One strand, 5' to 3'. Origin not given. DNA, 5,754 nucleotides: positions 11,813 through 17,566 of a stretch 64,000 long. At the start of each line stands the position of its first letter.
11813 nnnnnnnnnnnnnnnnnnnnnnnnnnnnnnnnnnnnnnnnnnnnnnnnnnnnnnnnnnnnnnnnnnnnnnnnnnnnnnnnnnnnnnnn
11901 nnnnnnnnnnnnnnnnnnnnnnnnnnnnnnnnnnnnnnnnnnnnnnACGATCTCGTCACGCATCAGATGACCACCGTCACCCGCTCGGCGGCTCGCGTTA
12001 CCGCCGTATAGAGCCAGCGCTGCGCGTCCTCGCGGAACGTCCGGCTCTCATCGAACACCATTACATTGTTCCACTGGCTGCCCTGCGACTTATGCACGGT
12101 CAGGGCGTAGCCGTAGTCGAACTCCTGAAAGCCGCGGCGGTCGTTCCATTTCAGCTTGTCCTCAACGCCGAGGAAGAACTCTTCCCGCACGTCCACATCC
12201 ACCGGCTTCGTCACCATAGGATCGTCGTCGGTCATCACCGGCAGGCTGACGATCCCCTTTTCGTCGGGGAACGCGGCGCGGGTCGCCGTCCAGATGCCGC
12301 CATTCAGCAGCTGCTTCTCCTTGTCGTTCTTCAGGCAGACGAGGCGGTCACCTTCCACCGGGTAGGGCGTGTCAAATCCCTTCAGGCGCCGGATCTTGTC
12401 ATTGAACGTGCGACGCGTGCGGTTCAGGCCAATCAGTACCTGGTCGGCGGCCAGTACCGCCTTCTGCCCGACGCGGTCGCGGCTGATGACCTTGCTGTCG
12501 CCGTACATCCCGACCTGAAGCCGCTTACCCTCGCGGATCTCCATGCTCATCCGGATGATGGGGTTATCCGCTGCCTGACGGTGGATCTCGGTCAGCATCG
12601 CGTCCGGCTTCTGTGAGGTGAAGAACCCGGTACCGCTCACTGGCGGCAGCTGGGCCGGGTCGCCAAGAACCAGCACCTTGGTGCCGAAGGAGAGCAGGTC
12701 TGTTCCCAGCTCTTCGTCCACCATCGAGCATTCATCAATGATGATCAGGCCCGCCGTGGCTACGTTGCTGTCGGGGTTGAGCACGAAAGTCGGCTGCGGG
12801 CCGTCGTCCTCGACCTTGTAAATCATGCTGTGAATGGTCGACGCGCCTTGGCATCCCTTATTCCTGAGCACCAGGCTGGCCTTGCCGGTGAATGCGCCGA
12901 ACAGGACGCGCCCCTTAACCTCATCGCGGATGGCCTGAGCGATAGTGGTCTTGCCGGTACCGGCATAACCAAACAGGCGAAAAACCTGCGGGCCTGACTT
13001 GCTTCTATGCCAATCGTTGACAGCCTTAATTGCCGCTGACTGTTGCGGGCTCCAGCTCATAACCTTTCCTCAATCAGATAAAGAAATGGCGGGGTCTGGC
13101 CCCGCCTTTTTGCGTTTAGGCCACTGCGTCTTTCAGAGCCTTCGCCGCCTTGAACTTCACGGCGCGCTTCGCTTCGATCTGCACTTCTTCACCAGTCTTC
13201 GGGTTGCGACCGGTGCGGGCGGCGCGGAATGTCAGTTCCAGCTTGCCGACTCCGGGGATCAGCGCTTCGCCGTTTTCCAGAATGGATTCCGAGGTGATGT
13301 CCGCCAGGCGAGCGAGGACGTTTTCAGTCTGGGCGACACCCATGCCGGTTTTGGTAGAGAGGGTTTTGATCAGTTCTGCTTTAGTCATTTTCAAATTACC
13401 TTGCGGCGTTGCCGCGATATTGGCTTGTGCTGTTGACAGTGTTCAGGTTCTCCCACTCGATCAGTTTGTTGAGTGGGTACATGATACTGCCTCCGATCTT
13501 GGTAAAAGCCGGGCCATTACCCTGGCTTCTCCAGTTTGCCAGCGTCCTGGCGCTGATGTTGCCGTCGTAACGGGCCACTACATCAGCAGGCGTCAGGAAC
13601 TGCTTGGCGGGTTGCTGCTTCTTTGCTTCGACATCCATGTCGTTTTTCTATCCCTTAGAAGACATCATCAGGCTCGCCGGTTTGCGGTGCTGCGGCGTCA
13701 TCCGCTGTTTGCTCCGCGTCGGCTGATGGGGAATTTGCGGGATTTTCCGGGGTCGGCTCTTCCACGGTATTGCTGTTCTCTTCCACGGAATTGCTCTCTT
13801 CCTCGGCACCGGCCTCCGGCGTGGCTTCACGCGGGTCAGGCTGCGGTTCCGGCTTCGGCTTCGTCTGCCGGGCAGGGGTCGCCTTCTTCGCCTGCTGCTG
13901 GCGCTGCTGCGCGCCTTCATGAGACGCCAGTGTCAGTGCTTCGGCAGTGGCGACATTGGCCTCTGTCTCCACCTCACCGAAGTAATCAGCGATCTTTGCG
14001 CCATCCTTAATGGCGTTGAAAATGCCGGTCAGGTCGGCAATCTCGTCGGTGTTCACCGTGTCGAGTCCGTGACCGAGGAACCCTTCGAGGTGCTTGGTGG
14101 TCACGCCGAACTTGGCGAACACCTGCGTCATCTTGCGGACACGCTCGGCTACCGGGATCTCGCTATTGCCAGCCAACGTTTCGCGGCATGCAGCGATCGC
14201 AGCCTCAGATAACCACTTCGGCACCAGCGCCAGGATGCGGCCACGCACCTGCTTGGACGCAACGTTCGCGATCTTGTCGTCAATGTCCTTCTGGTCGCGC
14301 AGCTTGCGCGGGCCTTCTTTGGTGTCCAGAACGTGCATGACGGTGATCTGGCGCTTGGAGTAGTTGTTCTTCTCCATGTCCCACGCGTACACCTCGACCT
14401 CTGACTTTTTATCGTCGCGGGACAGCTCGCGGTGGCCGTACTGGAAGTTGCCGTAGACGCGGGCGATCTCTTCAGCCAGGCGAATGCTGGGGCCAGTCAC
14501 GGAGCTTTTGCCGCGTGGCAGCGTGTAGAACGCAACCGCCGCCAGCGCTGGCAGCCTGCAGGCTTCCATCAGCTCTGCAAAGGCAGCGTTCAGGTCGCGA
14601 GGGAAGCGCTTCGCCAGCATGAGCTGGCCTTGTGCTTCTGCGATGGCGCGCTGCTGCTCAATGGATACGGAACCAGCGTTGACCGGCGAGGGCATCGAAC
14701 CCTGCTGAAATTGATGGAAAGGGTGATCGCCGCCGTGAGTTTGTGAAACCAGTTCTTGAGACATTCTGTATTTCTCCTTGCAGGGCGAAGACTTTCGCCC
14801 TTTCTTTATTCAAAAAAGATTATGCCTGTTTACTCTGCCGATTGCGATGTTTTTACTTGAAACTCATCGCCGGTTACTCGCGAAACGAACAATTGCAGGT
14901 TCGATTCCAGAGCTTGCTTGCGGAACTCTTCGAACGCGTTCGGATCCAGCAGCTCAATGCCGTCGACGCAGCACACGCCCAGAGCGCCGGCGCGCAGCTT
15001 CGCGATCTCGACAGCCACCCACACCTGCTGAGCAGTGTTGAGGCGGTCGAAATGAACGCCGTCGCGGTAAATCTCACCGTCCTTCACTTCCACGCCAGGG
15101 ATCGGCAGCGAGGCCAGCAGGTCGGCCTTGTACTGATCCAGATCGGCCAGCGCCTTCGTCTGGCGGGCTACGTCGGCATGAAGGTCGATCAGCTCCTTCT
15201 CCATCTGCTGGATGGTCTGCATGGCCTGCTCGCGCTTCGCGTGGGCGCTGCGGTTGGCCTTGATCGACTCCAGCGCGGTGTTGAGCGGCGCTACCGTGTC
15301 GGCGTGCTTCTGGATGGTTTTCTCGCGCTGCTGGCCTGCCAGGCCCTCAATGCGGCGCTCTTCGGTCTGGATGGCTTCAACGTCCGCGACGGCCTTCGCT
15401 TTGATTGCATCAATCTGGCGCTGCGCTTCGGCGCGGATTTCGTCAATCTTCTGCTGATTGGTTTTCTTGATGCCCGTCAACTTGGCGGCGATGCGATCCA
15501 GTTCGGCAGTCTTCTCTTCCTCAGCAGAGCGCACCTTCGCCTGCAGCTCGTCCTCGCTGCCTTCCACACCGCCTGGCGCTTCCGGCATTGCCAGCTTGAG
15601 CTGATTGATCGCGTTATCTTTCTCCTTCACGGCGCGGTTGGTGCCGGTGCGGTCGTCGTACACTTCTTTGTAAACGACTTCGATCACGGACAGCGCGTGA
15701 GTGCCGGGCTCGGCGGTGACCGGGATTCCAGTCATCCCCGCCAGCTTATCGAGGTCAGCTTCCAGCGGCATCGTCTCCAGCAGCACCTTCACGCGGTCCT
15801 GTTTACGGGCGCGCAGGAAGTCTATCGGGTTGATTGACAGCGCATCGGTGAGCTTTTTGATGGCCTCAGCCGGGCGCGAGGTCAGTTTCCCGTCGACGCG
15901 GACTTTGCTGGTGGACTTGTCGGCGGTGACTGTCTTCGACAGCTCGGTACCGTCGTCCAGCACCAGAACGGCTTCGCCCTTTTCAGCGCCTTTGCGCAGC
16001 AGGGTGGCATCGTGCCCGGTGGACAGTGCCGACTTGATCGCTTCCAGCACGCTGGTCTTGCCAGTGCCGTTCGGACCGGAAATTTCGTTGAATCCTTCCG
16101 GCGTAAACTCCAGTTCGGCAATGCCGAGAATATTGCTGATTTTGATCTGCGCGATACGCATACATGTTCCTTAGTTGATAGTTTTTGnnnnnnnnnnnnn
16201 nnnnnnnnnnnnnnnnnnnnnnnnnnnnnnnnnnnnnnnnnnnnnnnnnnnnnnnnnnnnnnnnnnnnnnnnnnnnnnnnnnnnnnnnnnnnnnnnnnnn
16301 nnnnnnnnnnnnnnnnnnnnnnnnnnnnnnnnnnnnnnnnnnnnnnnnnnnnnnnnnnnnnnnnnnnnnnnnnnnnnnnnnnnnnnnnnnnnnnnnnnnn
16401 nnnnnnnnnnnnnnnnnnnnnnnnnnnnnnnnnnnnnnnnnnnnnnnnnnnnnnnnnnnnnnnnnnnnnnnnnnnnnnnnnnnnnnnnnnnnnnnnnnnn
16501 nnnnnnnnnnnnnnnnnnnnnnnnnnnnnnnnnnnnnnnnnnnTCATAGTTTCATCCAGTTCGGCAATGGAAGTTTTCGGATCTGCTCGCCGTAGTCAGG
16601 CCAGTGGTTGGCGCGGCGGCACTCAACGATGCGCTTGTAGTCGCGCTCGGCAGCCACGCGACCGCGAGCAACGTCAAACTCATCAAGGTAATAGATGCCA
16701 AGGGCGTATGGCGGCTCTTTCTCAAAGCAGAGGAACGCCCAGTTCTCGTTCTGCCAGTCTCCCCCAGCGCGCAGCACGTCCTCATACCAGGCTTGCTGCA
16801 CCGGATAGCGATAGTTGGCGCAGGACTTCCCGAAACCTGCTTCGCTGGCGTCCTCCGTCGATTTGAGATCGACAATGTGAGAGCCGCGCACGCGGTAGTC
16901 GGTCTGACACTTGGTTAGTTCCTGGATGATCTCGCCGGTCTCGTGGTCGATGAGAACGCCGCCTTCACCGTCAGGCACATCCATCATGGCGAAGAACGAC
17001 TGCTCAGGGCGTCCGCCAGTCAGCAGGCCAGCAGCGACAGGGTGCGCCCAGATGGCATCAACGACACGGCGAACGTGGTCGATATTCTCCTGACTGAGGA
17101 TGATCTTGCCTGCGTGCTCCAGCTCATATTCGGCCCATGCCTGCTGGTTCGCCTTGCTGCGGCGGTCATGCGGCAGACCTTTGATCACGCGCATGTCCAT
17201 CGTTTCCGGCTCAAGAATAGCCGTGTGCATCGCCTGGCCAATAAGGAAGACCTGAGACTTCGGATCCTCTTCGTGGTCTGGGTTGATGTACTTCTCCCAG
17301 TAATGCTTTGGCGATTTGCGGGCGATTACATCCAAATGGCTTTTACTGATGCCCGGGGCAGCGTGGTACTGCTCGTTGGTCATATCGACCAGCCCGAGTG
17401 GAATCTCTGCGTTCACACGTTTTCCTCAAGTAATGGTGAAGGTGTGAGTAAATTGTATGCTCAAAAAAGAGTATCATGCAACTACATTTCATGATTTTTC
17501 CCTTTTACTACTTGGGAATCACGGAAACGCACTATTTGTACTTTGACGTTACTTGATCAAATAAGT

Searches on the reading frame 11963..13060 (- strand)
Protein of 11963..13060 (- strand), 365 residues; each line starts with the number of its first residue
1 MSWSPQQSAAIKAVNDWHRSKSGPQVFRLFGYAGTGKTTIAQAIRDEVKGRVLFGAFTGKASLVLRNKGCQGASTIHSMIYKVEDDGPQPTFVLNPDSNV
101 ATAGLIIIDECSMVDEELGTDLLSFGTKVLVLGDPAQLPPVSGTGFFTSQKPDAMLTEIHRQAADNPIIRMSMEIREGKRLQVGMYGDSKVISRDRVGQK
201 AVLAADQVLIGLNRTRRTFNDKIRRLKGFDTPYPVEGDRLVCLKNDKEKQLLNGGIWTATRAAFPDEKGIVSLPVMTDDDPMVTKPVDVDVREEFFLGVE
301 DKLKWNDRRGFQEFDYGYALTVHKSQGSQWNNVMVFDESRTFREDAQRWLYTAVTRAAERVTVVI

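Call 9: search_protein_families(library=pfam, proteins=[window:11963-13060:-], max_evalue=0.01)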
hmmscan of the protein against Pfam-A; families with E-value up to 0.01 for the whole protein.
window:11963-13060:- (365 aa): 9 families
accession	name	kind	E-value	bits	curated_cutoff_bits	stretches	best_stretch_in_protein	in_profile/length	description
PF13604.12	AAA_30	-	2.4e-25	89.9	27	1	4-192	3-186/191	AAA domain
PF13538.12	UvrD_C_2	-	2.8e-17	62.8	27.4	1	316-364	1-52/52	UvrD-like helicase C-terminal domain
PF13245.12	AAA_19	-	4.6e-16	59.6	25.1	1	24-141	11-132/134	AAA domain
PF05970.20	PIF1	-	2.6e-10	40.7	25.9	1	5-145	4-159/223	PIF1-like helicase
PF01443.25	Viral_helicase1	-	5.4e-09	36.6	21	2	319-363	179-226/228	Viral superfamily 1 RNA helicase core domain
PF24883.2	NPHP3_N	-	0.0016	19.1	24.8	1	13-50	11-48/164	Nephrocystin 3, N-terminal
PF13086.12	AAA_11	-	0.0022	18.2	27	0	105-141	216-253/257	AAA domain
PF13191.12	AAA_16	-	0.0034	18.3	32.6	1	21-60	21-59/167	AAA ATPase domain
PF00931.28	NB-ARC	-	0.0038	17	23.5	1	10-47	4-41/248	NB-ARC domain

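Call 10: search_protein_families(library=phrogs, proteins=[window:11963-13060:-], max_evalue=0.001)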
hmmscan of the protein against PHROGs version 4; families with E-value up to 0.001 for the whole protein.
window:11963-13060:- (365 aa): 4 families
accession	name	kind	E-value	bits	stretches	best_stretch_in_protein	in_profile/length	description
phrog_325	-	DNA, RNA and nucleotide metabolism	2.2e-106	358.3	1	1-364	469-867/986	Dda-like helicase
phrog_4412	-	DNA, RNA and nucleotide metabolism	2.4e-38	133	2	25-192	346-518/743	exonuclease V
phrog_1967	-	DNA, RNA and nucleotide metabolism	1.2e-12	48.2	1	1-83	151-236/776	DNA helicase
phrog_168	-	DNA, RNA and nucleotide metabolism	4.3e-08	34.2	1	12-117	31-115/314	clamp loader of DNA polymerase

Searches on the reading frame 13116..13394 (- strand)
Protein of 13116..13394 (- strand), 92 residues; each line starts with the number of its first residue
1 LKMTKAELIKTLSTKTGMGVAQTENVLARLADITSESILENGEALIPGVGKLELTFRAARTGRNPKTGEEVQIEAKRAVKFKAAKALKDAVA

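Call 47: search_protein_families(library=pfam, proteins=[window:13116-13394:-], max_evalue=0.1)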
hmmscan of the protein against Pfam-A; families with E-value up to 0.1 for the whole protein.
window:13116-13394:- (92 aa): 2 families
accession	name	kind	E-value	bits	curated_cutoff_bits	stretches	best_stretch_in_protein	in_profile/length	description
PF00216.26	Bac_DNA_binding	-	8.6e-27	93.7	22.4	1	3-91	1-89/90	Bacterial DNA-binding protein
PF18291.6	HU-HIG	-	0.0011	19.4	26.2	1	3-91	32-118/125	HU domain fused to wHTH, Ig, or Glycine-rich motif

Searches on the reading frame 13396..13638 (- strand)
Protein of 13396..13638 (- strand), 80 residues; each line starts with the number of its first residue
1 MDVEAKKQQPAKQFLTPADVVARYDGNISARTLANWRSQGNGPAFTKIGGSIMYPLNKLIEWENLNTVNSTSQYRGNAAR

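Call 47: search_protein_families(library=pfam, proteins=[window:13396-13638:-], max_evalue=0.1)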
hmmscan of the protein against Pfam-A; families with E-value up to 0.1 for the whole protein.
window:13396-13638:- (80 aa): 1 family
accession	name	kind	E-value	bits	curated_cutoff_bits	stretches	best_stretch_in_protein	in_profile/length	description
PF12728.13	HTH_17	-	1.4e-05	25.7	27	1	15-62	2-46/51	Helix-turn-helix domain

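Call 83: find_homologous_proteins(query=window:13396-13638:-, max_evalue=0.00001)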
Query window:13396-13638:- (80 aa): 50 proteins with E <= 0.00001 among 51 candidates.
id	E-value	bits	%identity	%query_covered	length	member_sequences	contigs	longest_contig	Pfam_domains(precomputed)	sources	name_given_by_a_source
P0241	2.2e-44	166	96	100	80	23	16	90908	-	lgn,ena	-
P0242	8.4e-37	142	83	100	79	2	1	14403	PF12728.14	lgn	-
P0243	5.6e-34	133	82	93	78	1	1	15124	PF12728.14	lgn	-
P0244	2.3e-32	128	83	88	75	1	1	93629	PF12728.14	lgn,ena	-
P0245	7.3e-32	126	80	94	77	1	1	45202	PF12728.14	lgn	-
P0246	1.2e-31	126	83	86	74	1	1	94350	PF12728.14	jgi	jgi:Helix-turn-helix domain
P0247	1.8e-31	125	74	100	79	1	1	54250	PF12728.14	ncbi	-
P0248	2.1e-31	125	84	85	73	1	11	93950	PF12728.14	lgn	-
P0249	5.4e-30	120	74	100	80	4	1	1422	-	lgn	-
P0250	9.6e-30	120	73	100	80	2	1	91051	PF12728.14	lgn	-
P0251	2.0e-29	119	71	100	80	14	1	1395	PF12728.14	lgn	-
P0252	2.1e-29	119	76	94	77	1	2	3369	PF12728.14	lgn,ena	-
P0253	1.3e-28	116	70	100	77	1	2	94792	-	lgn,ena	-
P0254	2.7e-28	115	71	100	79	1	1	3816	PF12728.14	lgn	-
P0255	4.2e-28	114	69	100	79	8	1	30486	PF12728.14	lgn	-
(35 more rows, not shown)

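Call 86: search_solved_structures(query=A4, max_evalue=1, show_alignments=2)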
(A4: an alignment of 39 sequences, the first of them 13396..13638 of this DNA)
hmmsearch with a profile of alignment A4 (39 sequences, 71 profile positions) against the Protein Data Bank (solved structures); distinct sequences matched with E-value up to 1: 4.
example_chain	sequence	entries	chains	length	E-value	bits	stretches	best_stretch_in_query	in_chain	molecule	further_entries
8dgl_A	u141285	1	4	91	0.00038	23.5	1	20-57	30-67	Recombination Directionality Factor RdfS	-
7lw0_A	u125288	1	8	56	0.13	15.4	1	22-59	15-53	Terminase small subunit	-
1j9i_A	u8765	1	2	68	0.17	15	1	22-59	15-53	TERMINASE SMALL SUBUNIT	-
6hn7_B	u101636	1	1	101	0.28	14.3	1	22-59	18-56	Terminase small subunit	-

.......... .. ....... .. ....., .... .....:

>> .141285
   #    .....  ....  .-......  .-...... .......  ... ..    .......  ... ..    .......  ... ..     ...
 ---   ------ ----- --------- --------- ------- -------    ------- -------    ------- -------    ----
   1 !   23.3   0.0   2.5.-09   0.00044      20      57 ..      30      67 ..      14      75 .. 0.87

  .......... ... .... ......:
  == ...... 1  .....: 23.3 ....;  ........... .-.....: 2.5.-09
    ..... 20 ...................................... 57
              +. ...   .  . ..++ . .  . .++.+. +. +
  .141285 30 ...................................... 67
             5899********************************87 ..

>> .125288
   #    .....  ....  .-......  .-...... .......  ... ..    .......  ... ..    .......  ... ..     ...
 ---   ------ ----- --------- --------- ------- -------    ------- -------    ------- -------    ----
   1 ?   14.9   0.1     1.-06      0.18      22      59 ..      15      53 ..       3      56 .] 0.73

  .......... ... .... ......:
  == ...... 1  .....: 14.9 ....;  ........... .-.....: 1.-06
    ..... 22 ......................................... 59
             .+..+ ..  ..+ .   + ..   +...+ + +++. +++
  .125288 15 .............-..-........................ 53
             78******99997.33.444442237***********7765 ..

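Call 89: predict_structure(alignment_id=A4)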
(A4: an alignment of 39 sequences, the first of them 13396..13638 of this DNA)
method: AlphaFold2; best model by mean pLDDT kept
length: 80 residues; sequences in the alignment: 39
mean_pLDDT: 75.7   pTM: 0.57
mean pLDDT of the five models: 75.7, 74.0, 73.5, 72.2, 71.0
residues with pLDDT >= 90: 14; 70-90: 40; 50-70: 14; < 50: 12
segments of 3 or more residues with pLDDT < 50: 5-10
pLDDT, mean of each block of 10 residues (from residue 1): 47 82 86 90 88 89 73 52
secondary structure, 60 per line:
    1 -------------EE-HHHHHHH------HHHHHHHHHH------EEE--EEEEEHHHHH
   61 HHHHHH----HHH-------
elements in order: H17-23 H30-39 E46-48 E51-55 H56-66

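Call 91: fold_search(model_id=the predicted structure, library=pdb)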
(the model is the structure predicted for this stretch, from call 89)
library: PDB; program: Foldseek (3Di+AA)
matches with E <= 10: 589; with E <= 0.001: 0
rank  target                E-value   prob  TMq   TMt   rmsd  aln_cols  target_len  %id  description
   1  8dgl_B                2.9e-03  1.00  0.60  0.69   2.2        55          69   29  Crystal Structure of the RdfS Excisionase (released 2022-10-05)
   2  8dgl_A                5.1e-03  1.00  0.55  0.64   2.0        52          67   36  Crystal Structure of the RdfS Excisionase (released 2022-10-05)
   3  6ama_H                7.0e-02  0.98  0.49  0.67   3.8        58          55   21  Structure of S. coelicolor/S. venezuelae BldC-smeA-ssfA complex to 3.09 Angstrom (released 2018-03-28)
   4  6amk_A                7.5e-02  0.99  0.51  0.72   2.0        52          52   21  Structure of Streptomyces venezuelae BldC-whiI opt complex (released 2018-03-28)
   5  6ama_Y                8.0e-02  0.97  0.49  0.64   3.7        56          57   21  Structure of S. coelicolor/S. venezuelae BldC-smeA-ssfA complex to 3.09 Angstrom (released 2018-03-28)
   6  6ama_B                8.6e-02  0.99  0.50  0.67   2.0        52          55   21  Structure of S. coelicolor/S. venezuelae BldC-smeA-ssfA complex to 3.09 Angstrom (released 2018-03-28)
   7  8c3t                  1.1e-01  0.99  0.56  0.74   2.1        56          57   18  Structure of the GIsul2 transposon excisionase (released 2024-01-10)
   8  6ama_A                1.2e-01  0.96  0.49  0.68   2.7        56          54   21  Structure of S. coelicolor/S. venezuelae BldC-smeA-ssfA complex to 3.09 Angstrom (released 2018-03-28)
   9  6ama_P                1.4e-01  0.97  0.52  0.69   3.3        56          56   21  Structure of S. coelicolor/S. venezuelae BldC-smeA-ssfA complex to 3.09 Angstrom (released 2018-03-28)
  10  6amk_B                1.6e-01  0.96  0.49  0.71   2.3        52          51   19  Structure of Streptomyces venezuelae BldC-whiI opt complex (released 2018-03-28)
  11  7lwr_A                1.7e-01  0.92  0.47  0.64   3.4        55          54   18  Structural and Biochemical Insight into Assembly of Molecular Motors Involved in Viral DNA Packaging (released 2022-03-09)
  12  3q5s_A                1.7e-01  0.90  0.49  0.16   4.7        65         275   18  Crystal structure of BmrR bound to Acetylcholine (released 2011-06-15)
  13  5d8c_B                1.8e-01  0.96  0.55  0.36   4.9        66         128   23  Crystal structure of HiNmlR, a MerR family regulator lacking the sensor domain, bound to promoter DNA (released 2016-06-29)
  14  5d90_C                2.3e-01  0.97  0.52  0.33   2.5        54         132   22  Crystal structure of HiNmlR, a MerR family regulator lacking the sensor domain, bound to promoter DNA (released 2016-06-29)
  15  3jth_B                2.3e-01  0.41  0.37  0.33   5.6        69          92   16  Crystal structure of a transcriptional regulator HlyU from Vibrio vulnificus CMCP6 (released 2010-03-16)
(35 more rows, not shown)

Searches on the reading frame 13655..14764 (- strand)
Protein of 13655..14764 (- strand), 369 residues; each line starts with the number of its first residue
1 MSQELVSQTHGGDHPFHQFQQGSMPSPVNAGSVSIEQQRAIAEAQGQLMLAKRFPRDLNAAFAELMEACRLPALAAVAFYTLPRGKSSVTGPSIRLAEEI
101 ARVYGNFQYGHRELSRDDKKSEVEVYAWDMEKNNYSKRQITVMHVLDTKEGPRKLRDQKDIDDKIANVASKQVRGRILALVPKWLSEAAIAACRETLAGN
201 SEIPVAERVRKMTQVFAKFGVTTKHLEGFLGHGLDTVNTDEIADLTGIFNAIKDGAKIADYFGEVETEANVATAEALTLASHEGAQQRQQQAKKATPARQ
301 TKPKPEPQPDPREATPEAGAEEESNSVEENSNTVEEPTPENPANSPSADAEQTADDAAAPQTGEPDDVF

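Call 9: search_protein_families(library=pfam, proteins=[window:13655-14764:-], max_evalue=0.01)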
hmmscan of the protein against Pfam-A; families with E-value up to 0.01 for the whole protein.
window:13655-14764:- (369 aa): 0 families

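Call 10: search_protein_families(library=phrogs, proteins=[window:13655-14764:-], max_evalue=0.001)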
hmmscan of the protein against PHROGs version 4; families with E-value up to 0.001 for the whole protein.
window:13655-14764:- (369 aa): 1 family
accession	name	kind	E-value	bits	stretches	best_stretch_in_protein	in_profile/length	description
phrog_3657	-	unknown function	6.3e-91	305.4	1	19-293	9-284/289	-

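Call 47: search_protein_families(library=pfam, proteins=[window:13655-14764:-], max_evalue=0.1)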
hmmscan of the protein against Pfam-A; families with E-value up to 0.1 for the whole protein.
window:13655-14764:- (369 aa): 0 families

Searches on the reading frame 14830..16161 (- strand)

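Call 9: search_protein_families(library=pfam, proteins=[window:14830-16161:-], max_evalue=0.01)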
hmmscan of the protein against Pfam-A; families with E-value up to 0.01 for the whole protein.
window:14830-16161:- (443 aa): 6 families
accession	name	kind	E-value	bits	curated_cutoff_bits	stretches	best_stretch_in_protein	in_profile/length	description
PF13175.12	AAA_15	-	1.4e-08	35.2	32.1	1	1-336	1-265/374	AAA ATPase domain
PF13476.12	AAA_23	-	4e-07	31.3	27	1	6-257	2-139/201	AAA domain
PF02463.25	SMC_N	-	1.2e-05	25.3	40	1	17-53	20-55/220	RecF/RecN/SMC N terminal domain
PF13401.12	AAA_22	-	0.0048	17.6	27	0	23-61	6-33/130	AAA domain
PF13555.12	AAA_29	-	0.0051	17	27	0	16-49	16-49/61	P-loop containing region of AAA domain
PF13304.12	AAA_21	-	0.0071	16.9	27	0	29-54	6-26/304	AAA domain, putative AbiEii toxin, Type IV TA system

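Call 10: search_protein_families(library=phrogs, proteins=[window:14830-16161:-], max_evalue=0.001)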
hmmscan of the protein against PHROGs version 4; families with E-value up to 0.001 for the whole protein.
window:14830-16161:- (443 aa): 7 families
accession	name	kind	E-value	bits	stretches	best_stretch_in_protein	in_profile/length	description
phrog_1499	-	unknown function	7.2e-71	240.7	1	1-439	3-419/427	-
phrog_8323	-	unknown function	6.3e-12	45.8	1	1-100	49-154/623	-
phrog_77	-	DNA, RNA and nucleotide metabolism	5.5e-09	36.1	1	1-43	296-341/967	SbcC-like subunit of palindrome specific endonuclease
phrog_7507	-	unknown function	1e-06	29.4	1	1-48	2-50/483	-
phrog_4747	-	unknown function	2.8e-06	27.7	1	1-125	1-127/610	-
phrog_10445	-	unknown function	0.00011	22.5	1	1-43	3-45/296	-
phrog_3940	-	unknown function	0.00012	22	1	2-120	4-108/537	-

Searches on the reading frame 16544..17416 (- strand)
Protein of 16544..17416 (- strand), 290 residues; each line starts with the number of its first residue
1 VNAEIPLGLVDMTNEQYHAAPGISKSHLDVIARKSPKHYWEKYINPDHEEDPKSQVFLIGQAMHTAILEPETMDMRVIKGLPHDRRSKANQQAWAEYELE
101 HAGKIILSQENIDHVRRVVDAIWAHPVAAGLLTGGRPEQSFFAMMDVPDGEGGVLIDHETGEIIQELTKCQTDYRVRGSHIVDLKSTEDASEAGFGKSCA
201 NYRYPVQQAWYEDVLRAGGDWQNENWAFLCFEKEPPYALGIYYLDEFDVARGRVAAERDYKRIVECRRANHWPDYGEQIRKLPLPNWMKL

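Call 13: search_protein_families(library=phrogs, proteins=[window:16544-17416:-], max_evalue=0.00001)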
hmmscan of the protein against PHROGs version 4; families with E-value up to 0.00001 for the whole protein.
window:16544-17416:- (290 aa): 2 families
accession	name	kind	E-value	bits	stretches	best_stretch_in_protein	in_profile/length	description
phrog_412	-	DNA, RNA and nucleotide metabolism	4.9e-69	234.7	1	11-289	143-407/440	exonuclease VIII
phrog_607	-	DNA, RNA and nucleotide metabolism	5.3e-21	75.6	1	8-275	579-859/883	exonuclease VII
